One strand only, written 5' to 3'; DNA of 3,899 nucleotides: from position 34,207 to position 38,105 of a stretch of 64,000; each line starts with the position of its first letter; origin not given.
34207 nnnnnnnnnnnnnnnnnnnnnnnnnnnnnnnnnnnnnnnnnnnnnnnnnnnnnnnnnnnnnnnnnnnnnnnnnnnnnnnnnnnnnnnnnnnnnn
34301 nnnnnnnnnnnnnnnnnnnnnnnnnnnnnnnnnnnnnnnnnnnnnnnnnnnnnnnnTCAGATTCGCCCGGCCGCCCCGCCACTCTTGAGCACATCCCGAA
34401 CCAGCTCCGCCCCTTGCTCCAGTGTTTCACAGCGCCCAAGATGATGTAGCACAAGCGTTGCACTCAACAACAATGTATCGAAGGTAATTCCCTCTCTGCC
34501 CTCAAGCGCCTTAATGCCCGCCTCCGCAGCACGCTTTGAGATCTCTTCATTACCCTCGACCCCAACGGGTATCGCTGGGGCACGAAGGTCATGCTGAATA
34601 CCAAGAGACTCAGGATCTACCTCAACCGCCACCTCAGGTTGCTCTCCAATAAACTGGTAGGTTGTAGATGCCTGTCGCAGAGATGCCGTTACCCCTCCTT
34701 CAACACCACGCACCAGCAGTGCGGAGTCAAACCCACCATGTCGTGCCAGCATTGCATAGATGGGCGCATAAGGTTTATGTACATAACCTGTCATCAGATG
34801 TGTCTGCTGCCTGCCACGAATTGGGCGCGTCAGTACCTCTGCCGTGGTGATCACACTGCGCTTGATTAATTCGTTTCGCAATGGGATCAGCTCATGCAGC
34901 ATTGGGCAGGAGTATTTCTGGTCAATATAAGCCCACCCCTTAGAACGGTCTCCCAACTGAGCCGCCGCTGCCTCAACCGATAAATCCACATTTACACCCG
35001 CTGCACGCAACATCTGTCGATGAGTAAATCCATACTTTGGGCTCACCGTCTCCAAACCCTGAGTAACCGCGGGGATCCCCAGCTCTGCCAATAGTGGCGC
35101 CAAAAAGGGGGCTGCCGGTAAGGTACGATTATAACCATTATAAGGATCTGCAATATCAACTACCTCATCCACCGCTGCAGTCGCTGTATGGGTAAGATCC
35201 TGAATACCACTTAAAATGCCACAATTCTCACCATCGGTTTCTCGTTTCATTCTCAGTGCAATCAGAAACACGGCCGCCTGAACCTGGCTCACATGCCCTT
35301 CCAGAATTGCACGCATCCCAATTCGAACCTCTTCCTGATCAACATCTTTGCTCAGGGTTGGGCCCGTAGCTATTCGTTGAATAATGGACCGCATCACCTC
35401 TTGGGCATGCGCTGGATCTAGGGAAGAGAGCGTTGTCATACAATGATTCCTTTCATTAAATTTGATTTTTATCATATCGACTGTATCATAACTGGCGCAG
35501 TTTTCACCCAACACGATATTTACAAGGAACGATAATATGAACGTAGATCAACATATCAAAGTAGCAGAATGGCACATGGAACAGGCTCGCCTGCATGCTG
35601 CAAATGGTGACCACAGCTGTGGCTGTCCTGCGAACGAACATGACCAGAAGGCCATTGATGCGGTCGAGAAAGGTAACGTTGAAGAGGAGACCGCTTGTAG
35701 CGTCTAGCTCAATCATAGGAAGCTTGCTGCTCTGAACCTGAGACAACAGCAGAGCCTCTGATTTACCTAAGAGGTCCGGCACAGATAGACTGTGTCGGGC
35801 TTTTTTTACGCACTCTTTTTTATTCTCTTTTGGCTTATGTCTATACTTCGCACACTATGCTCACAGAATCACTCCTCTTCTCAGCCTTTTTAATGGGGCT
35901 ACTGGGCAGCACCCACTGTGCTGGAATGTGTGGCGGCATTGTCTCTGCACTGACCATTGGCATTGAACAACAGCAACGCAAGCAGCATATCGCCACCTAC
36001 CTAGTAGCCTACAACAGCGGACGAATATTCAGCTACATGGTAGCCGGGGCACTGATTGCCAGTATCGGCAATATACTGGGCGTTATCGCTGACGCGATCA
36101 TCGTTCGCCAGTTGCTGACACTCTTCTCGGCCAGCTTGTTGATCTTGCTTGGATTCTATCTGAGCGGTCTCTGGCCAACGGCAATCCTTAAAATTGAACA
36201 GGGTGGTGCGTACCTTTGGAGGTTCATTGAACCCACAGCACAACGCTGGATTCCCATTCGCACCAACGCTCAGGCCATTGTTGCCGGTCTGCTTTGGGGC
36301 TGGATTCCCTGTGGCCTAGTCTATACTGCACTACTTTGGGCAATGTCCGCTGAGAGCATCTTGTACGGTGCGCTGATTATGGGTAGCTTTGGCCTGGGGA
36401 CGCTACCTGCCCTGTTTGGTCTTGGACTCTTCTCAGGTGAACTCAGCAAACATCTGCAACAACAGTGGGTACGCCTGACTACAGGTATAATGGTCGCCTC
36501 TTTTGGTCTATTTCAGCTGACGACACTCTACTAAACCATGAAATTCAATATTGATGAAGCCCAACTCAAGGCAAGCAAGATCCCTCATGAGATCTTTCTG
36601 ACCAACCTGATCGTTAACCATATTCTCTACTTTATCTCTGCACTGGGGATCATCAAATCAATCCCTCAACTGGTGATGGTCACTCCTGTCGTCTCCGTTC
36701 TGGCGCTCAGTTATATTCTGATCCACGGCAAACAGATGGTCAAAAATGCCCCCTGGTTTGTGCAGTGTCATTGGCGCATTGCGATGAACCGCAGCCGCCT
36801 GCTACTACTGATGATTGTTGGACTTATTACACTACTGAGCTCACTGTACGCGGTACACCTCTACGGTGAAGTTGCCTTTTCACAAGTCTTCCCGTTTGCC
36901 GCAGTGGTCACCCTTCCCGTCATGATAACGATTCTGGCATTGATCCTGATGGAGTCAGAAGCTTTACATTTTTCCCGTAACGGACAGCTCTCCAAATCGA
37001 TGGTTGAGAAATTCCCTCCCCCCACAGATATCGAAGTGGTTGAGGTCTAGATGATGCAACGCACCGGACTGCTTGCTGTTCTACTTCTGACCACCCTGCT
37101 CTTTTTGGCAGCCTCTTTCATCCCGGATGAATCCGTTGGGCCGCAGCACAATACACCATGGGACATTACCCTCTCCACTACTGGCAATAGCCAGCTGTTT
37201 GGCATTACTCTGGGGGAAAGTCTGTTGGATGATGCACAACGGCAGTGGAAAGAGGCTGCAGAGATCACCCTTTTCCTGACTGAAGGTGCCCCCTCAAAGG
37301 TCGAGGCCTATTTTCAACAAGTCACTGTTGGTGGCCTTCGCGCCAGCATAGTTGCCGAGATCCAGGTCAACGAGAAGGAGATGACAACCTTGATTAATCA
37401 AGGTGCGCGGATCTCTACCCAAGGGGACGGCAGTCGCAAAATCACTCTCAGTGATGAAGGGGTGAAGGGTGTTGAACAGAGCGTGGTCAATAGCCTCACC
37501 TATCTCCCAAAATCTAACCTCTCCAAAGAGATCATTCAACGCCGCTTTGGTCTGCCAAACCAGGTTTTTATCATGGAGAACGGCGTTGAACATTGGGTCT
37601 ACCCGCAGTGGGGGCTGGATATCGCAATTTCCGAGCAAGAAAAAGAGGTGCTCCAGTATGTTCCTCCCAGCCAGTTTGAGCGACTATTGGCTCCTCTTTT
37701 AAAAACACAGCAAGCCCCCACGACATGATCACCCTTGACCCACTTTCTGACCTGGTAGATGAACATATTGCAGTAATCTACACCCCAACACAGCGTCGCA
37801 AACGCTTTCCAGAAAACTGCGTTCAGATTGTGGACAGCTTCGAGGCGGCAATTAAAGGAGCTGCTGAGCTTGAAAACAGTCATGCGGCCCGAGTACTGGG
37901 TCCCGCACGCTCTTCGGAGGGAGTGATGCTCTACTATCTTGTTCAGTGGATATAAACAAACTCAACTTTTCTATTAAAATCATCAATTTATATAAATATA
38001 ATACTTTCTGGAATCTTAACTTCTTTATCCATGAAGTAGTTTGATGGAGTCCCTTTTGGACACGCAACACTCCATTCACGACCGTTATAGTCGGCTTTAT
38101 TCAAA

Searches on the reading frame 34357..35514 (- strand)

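Call 79: search_protein_families(library=pfam, proteins=[window:34357-35514:-], max_evalue=0.0001)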
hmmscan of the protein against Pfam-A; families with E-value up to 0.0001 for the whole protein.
window:34357-35514:- (385 aa): 2 families
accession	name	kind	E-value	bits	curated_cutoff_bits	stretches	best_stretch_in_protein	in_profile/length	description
PF00591.27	Glycos_transf_3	-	3.1e-12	47.1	27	1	138-381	24-252/253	Glycosyl transferase family, a/b domain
PF02885.22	Glycos_trans_3N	-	5.1e-11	42.6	26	1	43-99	2-54/63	Glycosyl transferase family, helical bundle domain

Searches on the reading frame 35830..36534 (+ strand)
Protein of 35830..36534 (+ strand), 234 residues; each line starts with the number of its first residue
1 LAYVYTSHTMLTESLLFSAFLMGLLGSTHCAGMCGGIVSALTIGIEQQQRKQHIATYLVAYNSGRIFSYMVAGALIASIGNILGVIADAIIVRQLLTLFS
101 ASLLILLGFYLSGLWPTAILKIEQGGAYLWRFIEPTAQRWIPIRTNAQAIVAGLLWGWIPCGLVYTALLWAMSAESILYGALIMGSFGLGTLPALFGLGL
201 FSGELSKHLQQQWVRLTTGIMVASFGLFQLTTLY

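Call 79: search_protein_families(library=pfam, proteins=[window:35830-36534:+], max_evalue=0.0001)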
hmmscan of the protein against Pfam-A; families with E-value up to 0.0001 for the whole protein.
window:35830-36534:+ (234 aa): 1 family
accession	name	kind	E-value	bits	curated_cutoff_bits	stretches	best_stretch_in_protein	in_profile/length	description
PF13386.12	DsbD_2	-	1.3e-55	188.8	24.9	1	19-224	2-196/199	Cytochrome C biogenesis protein transmembrane region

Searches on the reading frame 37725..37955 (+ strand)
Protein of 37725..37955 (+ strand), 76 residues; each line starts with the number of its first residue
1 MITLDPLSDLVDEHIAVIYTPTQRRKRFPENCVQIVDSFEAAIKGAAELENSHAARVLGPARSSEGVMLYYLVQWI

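Call 3: search_protein_families(library=pfam, proteins=[window:37725-37955:+], max_evalue=0.01)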
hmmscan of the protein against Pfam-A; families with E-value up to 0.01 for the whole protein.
window:37725-37955:+ (76 aa): 0 families

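Call 4: search_protein_families(library=ncbifam, proteins=[window:37725-37955:+], max_evalue=0.01)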
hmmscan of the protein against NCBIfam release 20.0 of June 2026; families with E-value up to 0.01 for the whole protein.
window:37725-37955:+ (76 aa): 0 families
